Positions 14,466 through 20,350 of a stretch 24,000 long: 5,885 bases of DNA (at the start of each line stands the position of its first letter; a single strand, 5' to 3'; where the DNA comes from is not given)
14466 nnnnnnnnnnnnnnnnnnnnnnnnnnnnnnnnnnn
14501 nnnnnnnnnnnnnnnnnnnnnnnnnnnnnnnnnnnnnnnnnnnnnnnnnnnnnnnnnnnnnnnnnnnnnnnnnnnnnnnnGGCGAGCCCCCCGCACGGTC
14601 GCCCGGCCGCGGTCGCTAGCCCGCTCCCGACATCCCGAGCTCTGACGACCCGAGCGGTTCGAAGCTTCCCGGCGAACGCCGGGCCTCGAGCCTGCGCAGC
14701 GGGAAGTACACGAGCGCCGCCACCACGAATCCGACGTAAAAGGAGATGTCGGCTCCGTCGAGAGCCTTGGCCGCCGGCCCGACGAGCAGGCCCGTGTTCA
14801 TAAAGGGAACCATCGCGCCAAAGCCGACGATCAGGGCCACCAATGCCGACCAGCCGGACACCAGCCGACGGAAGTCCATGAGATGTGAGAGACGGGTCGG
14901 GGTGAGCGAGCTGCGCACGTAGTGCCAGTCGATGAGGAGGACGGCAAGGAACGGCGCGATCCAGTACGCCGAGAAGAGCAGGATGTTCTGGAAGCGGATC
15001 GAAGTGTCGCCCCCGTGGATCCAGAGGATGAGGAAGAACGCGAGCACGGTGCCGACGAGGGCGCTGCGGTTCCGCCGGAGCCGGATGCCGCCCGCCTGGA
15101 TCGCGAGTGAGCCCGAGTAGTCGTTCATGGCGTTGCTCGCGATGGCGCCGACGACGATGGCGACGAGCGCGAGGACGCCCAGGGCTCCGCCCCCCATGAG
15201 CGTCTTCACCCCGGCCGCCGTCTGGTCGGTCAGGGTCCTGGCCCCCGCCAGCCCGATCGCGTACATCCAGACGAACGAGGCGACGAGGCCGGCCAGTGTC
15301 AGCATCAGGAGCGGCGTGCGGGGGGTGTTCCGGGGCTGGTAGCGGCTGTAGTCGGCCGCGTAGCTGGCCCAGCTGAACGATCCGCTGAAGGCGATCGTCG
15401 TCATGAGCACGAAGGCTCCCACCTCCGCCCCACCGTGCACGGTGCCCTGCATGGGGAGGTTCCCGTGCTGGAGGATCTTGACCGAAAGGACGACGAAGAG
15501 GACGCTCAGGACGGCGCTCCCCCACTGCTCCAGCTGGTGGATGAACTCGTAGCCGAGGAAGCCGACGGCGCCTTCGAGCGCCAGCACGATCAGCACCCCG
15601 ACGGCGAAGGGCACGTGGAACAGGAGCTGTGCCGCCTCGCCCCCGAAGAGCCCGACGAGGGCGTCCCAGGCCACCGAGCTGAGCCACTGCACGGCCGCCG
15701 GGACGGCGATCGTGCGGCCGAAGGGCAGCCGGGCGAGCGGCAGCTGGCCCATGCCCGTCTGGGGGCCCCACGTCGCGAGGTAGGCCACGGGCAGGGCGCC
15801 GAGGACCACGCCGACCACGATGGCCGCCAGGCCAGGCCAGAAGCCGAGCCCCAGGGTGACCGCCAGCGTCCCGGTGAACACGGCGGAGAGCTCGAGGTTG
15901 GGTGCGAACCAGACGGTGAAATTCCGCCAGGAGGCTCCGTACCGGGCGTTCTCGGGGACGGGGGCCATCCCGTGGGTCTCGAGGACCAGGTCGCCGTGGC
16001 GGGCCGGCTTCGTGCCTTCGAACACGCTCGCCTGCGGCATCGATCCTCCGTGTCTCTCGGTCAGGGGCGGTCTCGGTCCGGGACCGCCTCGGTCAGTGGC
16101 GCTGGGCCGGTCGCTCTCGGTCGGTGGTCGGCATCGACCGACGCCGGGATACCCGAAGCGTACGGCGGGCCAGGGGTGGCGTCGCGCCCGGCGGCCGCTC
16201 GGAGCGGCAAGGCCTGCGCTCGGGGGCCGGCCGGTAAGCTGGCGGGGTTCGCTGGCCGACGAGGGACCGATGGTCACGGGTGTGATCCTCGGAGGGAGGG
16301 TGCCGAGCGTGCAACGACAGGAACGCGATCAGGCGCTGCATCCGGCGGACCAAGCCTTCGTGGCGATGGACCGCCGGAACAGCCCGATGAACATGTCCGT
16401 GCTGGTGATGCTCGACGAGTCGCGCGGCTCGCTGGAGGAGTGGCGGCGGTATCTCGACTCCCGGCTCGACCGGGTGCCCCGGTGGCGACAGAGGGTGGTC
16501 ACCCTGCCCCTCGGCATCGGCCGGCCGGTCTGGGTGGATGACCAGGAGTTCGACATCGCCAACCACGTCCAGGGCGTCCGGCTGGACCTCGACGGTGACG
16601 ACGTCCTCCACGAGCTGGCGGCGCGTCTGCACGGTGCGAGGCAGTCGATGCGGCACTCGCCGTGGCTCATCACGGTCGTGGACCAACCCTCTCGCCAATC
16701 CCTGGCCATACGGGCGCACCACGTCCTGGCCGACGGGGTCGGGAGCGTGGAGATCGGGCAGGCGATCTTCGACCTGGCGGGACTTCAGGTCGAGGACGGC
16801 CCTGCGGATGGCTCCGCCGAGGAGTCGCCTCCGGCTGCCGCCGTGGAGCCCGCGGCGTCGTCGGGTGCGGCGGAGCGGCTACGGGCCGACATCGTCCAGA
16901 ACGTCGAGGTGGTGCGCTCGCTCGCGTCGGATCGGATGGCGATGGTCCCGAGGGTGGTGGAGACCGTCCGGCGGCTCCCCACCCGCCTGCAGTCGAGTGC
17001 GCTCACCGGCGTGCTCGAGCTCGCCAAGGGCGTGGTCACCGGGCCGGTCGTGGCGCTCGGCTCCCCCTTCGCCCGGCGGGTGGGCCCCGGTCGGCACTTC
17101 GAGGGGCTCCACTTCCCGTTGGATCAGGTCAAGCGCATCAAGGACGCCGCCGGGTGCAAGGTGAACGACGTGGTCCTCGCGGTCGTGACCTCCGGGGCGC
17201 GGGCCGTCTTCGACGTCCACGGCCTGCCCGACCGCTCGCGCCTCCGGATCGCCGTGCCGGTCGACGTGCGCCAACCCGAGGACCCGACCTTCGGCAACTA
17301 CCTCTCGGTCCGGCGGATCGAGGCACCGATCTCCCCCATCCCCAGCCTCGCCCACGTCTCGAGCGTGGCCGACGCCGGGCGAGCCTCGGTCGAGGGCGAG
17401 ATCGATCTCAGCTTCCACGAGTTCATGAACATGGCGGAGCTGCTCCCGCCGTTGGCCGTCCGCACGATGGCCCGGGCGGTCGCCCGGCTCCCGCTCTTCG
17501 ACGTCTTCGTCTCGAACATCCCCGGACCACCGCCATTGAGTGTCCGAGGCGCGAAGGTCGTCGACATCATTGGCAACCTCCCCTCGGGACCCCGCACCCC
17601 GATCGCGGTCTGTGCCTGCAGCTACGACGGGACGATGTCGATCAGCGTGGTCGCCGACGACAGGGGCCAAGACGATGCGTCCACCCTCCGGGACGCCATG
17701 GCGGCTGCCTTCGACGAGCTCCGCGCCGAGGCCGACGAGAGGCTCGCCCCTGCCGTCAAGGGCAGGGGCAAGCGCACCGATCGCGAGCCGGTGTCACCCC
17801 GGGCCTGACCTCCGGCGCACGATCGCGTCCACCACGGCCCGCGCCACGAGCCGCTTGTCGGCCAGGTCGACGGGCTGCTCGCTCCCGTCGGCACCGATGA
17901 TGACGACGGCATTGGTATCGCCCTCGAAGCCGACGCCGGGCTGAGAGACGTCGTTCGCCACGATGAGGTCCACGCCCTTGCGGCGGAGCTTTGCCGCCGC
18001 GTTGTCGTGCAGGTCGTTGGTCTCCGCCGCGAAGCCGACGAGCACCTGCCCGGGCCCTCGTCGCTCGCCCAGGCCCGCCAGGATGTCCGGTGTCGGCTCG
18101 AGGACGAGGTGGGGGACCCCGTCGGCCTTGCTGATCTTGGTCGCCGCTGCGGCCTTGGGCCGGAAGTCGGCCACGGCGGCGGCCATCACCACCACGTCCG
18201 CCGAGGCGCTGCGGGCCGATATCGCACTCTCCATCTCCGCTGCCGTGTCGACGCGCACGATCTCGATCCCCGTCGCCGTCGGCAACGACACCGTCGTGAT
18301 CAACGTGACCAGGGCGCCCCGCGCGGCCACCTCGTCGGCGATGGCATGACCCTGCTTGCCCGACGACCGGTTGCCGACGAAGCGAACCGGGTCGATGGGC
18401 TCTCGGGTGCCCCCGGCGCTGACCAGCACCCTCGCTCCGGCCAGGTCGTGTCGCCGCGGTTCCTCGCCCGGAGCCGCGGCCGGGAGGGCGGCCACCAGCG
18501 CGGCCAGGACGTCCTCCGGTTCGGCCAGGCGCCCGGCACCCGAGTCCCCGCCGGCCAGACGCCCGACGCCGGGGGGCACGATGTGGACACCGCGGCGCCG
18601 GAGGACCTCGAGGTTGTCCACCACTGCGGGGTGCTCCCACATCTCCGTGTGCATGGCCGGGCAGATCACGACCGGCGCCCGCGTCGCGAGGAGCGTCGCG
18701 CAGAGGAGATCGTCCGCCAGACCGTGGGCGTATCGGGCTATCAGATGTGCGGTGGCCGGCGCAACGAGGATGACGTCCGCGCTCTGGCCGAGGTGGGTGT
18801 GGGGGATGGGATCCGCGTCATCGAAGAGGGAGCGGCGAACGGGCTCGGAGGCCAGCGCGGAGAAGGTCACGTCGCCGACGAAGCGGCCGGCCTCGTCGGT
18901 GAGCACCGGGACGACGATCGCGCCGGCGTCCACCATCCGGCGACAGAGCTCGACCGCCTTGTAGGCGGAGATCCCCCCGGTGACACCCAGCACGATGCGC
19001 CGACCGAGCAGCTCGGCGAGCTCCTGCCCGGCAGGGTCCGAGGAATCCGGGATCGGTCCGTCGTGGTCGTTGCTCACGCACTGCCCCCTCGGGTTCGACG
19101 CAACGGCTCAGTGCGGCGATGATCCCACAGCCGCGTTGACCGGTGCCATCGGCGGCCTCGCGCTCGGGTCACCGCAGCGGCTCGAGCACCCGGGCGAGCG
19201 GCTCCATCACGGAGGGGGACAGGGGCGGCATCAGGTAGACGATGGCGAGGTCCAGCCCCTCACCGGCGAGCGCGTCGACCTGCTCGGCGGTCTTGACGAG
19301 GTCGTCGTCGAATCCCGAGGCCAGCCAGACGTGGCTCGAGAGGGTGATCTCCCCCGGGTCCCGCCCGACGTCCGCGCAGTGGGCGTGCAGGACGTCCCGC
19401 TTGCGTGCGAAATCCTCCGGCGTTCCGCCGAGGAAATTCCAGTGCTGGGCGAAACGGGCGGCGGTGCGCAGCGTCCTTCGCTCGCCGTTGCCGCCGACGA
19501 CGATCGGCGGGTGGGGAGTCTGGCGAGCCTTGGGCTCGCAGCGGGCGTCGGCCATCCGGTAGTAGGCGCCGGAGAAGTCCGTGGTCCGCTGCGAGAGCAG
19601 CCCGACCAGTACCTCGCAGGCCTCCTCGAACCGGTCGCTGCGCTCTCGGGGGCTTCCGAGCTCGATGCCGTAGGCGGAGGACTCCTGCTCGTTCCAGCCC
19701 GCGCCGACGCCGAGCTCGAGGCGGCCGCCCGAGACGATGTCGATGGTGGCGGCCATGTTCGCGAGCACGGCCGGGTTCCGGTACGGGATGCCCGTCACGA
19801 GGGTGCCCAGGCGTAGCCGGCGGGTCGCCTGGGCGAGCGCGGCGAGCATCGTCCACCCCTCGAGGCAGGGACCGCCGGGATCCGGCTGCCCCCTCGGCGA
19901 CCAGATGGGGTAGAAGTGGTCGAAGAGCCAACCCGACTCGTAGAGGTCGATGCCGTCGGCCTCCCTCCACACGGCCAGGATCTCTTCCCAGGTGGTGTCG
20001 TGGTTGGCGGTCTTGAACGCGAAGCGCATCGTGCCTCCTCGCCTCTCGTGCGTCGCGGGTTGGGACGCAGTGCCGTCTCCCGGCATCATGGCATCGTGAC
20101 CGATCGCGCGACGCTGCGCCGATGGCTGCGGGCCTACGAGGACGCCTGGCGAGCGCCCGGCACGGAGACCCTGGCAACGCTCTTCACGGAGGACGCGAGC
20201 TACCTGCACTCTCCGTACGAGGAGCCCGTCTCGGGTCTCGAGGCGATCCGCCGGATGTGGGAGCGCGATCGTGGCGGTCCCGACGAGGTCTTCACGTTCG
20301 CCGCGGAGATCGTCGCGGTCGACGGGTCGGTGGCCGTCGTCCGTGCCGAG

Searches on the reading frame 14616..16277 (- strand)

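Call 17: search_protein_families(library=pfam, proteins=[window:14616-16277:-], max_evalue=0.001)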
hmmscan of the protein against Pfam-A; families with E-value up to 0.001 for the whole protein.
window:14616-16277:- (553 aa): 1 family
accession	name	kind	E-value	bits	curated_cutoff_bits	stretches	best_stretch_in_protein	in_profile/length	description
PF02133.21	Transp_cyt_pur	-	2.7e-28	99.4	23.5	1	106-516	1-440/440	Permease for cytosine/purines, uracil, thiamine, allantoin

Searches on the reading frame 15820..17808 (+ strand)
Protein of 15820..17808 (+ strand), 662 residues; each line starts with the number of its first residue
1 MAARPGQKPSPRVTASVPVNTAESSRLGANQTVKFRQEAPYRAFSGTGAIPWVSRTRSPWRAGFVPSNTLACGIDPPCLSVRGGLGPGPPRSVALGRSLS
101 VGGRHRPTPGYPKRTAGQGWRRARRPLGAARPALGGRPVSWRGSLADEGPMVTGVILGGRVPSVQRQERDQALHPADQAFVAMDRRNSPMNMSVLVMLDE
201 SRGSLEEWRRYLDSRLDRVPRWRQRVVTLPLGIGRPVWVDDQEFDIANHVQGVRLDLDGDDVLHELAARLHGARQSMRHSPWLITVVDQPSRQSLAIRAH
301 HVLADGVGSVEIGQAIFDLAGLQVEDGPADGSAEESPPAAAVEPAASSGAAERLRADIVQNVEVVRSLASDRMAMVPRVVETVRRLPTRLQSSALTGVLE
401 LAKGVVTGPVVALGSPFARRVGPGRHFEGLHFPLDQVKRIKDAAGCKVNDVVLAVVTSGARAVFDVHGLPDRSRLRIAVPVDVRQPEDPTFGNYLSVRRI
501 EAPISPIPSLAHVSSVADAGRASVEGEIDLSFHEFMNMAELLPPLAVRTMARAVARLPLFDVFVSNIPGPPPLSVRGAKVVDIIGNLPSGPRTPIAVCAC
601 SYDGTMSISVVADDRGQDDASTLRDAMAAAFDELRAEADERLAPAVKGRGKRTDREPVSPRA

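Call 17: search_protein_families(library=pfam, proteins=[window:15820-17808:+], max_evalue=0.001)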
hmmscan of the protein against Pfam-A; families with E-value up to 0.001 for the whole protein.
window:15820-17808:+ (662 aa): 2 families
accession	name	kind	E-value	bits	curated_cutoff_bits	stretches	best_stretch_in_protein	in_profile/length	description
PF03007.21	WS_DGAT_cat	-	3.7e-37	129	23.6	1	173-452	1-263/263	Wax ester synthase/diacylglycerol acyltransferase catalytic domain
PF06974.18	WS_DGAT_C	-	9.7e-14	52.1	20.7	1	506-634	19-144/145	WS/DGAT C-terminal domain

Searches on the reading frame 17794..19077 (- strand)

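Call 17: search_protein_families(library=pfam, proteins=[window:17794-19077:-], max_evalue=0.001)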
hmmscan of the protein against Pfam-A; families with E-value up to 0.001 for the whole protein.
window:17794-19077:- (427 aa): 2 families
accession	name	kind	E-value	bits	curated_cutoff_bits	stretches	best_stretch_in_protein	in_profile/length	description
PF04127.22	DFP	-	1.2e-66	224.6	22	1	212-394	1-186/186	DNA/pantothenate metabolism flavoprotein C-terminal domain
PF02441.25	Flavoprotein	-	5.2e-28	98.1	22.7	1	27-194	2-158/162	Flavoprotein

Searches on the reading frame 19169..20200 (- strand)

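Call 72: search_protein_families(library=pfam, proteins=[window:19169-20200:-], max_evalue=0.001)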
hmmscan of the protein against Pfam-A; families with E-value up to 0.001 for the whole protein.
window:19169-20200:- (343 aa): 1 family
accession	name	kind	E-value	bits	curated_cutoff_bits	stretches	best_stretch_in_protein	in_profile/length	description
PF00296.26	Bac_luciferase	-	2.6e-43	149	27.9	1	99-299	40-234/314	Luciferase-like monooxygenase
